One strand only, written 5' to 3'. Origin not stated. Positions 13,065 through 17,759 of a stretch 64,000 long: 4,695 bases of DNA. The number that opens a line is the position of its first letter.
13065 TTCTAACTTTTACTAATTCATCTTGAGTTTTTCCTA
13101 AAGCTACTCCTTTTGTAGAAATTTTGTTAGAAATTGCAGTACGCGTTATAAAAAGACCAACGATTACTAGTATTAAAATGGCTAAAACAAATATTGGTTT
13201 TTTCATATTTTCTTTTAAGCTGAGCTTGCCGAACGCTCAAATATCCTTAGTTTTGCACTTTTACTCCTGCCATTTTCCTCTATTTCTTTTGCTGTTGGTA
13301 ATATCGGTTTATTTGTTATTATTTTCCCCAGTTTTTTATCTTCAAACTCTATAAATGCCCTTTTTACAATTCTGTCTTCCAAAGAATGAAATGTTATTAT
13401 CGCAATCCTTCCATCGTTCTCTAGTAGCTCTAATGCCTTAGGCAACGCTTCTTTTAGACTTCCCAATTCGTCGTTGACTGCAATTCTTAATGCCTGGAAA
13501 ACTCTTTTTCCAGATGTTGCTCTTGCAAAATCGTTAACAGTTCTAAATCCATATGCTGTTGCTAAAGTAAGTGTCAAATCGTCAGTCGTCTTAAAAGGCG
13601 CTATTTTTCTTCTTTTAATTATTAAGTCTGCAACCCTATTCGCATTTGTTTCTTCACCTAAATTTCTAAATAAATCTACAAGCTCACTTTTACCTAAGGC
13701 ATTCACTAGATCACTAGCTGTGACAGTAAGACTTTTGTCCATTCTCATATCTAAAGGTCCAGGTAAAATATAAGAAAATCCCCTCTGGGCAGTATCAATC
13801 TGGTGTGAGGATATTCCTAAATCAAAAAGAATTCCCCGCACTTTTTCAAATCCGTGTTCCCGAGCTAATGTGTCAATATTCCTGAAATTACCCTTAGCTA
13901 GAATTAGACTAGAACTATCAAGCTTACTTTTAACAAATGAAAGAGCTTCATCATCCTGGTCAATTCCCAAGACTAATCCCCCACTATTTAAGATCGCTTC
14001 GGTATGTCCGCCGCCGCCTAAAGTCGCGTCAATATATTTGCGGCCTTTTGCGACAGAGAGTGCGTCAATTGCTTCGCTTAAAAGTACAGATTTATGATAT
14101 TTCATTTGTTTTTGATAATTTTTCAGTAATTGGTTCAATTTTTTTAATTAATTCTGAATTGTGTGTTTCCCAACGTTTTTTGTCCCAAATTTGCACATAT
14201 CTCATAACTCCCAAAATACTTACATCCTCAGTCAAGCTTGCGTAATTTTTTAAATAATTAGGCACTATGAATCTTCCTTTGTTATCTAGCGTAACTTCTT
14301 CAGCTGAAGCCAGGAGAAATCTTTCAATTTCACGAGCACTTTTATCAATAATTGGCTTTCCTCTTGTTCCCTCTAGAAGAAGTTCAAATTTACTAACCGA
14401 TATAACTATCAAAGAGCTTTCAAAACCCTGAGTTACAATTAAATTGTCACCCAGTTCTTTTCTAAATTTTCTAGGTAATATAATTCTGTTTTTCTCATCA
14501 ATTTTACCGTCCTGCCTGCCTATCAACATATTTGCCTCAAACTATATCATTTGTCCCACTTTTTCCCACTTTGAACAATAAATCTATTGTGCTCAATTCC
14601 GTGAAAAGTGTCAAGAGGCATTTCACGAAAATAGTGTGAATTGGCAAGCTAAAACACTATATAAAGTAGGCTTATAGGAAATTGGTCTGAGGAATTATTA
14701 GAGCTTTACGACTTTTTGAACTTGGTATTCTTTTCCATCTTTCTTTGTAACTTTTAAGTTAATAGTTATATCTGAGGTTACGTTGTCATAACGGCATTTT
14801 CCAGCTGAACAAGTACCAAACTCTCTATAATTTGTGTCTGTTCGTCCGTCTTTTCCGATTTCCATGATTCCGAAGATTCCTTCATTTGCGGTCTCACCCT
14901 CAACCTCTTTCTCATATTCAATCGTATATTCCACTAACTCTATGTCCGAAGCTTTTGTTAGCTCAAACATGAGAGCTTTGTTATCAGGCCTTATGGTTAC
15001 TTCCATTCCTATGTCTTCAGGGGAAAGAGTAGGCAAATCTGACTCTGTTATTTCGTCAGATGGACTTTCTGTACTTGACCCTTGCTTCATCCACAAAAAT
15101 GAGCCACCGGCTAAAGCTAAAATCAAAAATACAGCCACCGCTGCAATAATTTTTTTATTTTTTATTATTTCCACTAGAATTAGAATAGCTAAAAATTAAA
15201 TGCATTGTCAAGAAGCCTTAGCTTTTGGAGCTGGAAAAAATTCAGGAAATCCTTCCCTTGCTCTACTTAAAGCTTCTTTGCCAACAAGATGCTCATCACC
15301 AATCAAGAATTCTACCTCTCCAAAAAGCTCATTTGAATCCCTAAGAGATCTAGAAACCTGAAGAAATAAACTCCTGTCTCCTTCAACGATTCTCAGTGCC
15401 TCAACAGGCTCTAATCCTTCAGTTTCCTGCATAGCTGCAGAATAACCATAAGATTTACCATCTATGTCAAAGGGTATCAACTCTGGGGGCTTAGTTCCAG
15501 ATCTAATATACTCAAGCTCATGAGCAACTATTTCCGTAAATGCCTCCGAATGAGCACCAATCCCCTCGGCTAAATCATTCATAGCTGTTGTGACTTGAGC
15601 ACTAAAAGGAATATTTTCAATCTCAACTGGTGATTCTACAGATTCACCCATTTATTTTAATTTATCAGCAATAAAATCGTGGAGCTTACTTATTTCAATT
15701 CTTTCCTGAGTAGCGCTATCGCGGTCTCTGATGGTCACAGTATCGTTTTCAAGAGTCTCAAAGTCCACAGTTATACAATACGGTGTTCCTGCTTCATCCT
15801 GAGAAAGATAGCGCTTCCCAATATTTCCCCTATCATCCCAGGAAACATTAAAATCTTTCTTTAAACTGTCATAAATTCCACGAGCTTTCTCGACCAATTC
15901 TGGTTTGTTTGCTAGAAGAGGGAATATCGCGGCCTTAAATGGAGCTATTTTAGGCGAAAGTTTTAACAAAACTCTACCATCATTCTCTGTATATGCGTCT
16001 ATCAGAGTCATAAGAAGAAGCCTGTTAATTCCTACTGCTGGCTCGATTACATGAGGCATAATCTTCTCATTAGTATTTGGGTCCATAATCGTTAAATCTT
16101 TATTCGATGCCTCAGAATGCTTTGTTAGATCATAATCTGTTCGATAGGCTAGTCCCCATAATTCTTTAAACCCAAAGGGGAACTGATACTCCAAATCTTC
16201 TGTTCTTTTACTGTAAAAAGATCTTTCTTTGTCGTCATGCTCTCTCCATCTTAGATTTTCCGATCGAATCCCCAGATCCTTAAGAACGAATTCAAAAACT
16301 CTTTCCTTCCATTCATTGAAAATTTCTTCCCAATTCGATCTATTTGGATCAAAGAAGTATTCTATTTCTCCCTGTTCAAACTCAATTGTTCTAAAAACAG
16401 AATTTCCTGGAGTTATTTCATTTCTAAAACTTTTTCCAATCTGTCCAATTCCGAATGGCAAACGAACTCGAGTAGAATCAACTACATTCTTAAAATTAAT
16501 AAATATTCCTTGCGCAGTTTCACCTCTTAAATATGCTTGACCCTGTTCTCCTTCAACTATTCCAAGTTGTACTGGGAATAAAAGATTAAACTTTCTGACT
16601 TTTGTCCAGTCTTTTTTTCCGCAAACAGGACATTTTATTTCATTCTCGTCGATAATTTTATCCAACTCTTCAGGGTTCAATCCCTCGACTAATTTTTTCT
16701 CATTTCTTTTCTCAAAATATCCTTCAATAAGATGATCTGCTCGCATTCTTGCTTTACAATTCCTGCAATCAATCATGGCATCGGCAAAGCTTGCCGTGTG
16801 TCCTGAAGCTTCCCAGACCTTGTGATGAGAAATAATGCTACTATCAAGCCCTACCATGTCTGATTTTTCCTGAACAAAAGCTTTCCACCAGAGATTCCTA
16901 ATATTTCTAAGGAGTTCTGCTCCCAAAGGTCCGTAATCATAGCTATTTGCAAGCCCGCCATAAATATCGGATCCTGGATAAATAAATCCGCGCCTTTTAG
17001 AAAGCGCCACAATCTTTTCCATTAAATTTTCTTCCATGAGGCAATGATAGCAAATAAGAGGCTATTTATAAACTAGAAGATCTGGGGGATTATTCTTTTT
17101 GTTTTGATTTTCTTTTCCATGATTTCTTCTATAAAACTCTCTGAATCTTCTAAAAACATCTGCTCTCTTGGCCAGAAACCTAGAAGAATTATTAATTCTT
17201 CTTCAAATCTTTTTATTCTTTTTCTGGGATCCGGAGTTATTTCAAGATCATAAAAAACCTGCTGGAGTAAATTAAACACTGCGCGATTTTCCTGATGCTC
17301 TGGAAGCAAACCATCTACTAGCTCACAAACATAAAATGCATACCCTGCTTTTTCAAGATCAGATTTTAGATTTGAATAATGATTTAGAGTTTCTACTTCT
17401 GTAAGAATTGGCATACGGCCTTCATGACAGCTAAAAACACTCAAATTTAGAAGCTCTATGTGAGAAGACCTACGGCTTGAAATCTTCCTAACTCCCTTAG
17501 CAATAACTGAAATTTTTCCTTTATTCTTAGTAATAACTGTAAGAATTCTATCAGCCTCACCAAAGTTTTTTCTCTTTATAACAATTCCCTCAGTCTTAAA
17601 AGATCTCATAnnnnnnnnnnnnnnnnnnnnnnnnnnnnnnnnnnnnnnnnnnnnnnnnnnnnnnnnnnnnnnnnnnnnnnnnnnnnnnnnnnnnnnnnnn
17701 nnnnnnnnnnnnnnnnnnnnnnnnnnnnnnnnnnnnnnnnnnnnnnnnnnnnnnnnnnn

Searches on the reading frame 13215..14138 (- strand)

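Call 33: search_protein_families(library=pfam, proteins=[window:13215-14138:-], max_evalue=0.00001)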
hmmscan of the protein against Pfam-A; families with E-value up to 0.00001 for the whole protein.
window:13215-14138:- (307 aa): 1 family
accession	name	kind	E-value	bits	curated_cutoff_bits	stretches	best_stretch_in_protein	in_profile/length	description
PF01795.25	Methyltransf_5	-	8.6e-91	305.1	27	1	14-302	3-308/309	MraW methylase family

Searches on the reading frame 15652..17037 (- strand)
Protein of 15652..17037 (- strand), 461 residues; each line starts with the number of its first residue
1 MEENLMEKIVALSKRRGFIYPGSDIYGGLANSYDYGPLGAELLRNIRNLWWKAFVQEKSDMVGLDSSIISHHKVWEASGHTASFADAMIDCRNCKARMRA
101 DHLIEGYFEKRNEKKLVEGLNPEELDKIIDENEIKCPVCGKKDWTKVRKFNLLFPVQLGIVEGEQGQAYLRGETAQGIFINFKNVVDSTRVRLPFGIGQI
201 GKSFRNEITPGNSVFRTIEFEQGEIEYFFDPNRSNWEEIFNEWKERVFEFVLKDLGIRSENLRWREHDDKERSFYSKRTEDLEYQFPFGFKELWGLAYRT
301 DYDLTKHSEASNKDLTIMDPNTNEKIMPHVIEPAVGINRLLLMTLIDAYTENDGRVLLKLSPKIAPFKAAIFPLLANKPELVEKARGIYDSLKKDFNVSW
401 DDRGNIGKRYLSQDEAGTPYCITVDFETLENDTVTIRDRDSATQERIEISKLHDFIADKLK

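Call 11: find_related_loci(query=window:15652-17037:-, collection=genome_contigs, flank=10000)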
Query window:15652-17037:- (461 aa) in genome_contigs; peptide patterns used: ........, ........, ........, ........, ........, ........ (x = any residue, [..] = any of these).
249 stretches matched a pattern; 185 encode a relative of the query (tblastn E <= 1e-3); the best 80 are kept; 80 distinct loci.
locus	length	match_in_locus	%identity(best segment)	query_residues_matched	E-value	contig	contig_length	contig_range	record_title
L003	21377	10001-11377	89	3-461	0e+0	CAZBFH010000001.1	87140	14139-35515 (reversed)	MAG TPA_asm: uncultured Gammaproteobacteria bacterium isolate SRP342105_co2_162 genome assembly, contig: NODE_222_length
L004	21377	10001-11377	86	3-461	0e+0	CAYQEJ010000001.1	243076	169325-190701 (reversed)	MAG TPA_asm: uncultured Gammaproteobacteria bacterium isolate SRP278252_co2_88 genome assembly, contig: NODE_35_length_2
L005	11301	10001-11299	89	1-433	0e+0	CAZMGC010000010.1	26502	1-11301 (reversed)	MAG TPA_asm: uncultured Gammaproteobacteria bacterium isolate SRP278252_co2_146 genome assembly, contig: NODE_3615_lengt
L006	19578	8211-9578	81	6-461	0e+0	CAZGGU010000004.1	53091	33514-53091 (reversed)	MAG TPA_asm: uncultured Gammaproteobacteria bacterium isolate SRP292972_co1_102 genome assembly, contig: NODE_397_length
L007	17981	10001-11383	92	1-461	0e+0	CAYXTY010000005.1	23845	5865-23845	MAG TPA_asm: uncultured Gammaproteobacteria bacterium isolate SRP286056_co1_91 genome assembly, contig: NODE_2442_length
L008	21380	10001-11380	75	1-460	0e+0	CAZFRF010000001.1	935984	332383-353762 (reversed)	MAG TPA_asm: uncultured Gammaproteobacteria bacterium isolate SRP292972_co1_100 genome assembly, contig: NODE_5_length_9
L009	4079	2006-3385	74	1-460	0e+0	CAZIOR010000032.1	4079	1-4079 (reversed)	MAG TPA_asm: uncultured Gammaproteobacteria bacterium isolate SRP298887_co1_352 genome assembly, contig: NODE_29660_leng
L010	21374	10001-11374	72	3-460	0e+0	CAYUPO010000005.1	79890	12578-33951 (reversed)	MAG TPA_asm: uncultured Gammaproteobacteria bacterium isolate SRP286056_co1_297 genome assembly, contig: NODE_253_length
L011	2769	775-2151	71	2-460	0e+0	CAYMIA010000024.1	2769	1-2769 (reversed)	MAG TPA_asm: uncultured Gammaproteobacteria bacterium isolate SRP200132_co1_145 genome assembly, contig: NODE_82094_leng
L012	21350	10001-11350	72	6-460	0e+0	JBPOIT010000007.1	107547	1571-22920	MAG: Candidatus Levyibacteriota bacterium isolate MAG_784 c_000000578614, whole genome shotgun sequence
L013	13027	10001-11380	71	3-460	0e+0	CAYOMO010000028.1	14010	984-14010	MAG TPA_asm: uncultured Gammaproteobacteria bacterium isolate SRP292972_co1_31 genome assembly, contig: NODE_1850_length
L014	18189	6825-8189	71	1-460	0e+0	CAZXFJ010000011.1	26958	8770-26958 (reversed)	MAG TPA_asm: uncultured Gammaproteobacteria bacterium isolate SRP292972_co1_15 genome assembly, contig: NODE_861_length_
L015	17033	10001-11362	73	3-460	0e+0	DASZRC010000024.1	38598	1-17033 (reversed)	MAG TPA_asm: Patescibacteria group bacterium isolate SMAG_U6014 k141_342073, whole genome shotgun sequence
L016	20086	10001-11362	72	3-460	0e+0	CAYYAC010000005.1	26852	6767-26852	MAG TPA_asm: uncultured Gammaproteobacteria bacterium isolate SRP200132_co2_12 genome assembly, contig: NODE_1361_length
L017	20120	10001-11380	71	3-460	0e+0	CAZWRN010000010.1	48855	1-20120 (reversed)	MAG TPA_asm: uncultured Gammaproteobacteria bacterium isolate binchicken_co105_146 genome assembly, contig: NODE_807_len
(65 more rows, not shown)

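Call 33: search_protein_families(library=pfam, proteins=[window:15652-17037:-], max_evalue=0.00001)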
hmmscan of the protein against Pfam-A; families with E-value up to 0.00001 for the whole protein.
window:15652-17037:- (461 aa): 2 families
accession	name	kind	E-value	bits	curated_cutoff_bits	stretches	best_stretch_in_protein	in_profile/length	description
PF03129.25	HGTP_anticodon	-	2.5e-19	69.6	21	1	368-458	1-93/94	Anticodon binding domain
PF00587.30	tRNA-synt_2b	-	9.4e-08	32.8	29.3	1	167-344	10-175/179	tRNA synthetase class II core domain (G, H, P, S and T)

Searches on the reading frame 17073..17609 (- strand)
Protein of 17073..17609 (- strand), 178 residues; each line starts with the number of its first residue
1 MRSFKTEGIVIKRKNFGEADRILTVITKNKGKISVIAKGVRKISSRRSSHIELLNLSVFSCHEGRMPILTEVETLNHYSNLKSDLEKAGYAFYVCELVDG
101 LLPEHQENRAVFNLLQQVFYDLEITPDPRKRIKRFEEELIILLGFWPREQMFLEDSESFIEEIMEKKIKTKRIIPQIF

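Call 8: search_protein_families(library=pfam, proteins=[window:17073-17609:-], max_evalue=0.01)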
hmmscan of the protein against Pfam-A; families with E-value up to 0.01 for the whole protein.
window:17073-17609:- (178 aa): 2 families
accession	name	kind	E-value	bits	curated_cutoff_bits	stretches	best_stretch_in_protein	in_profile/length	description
PF11967.14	RecO_N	-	8.8e-18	64.6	27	1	1-76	1-78/80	Recombination protein O N terminal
PF02565.21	RecO_C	-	8.3e-12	45.6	22.1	1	83-148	2-67/157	Recombination protein O C terminal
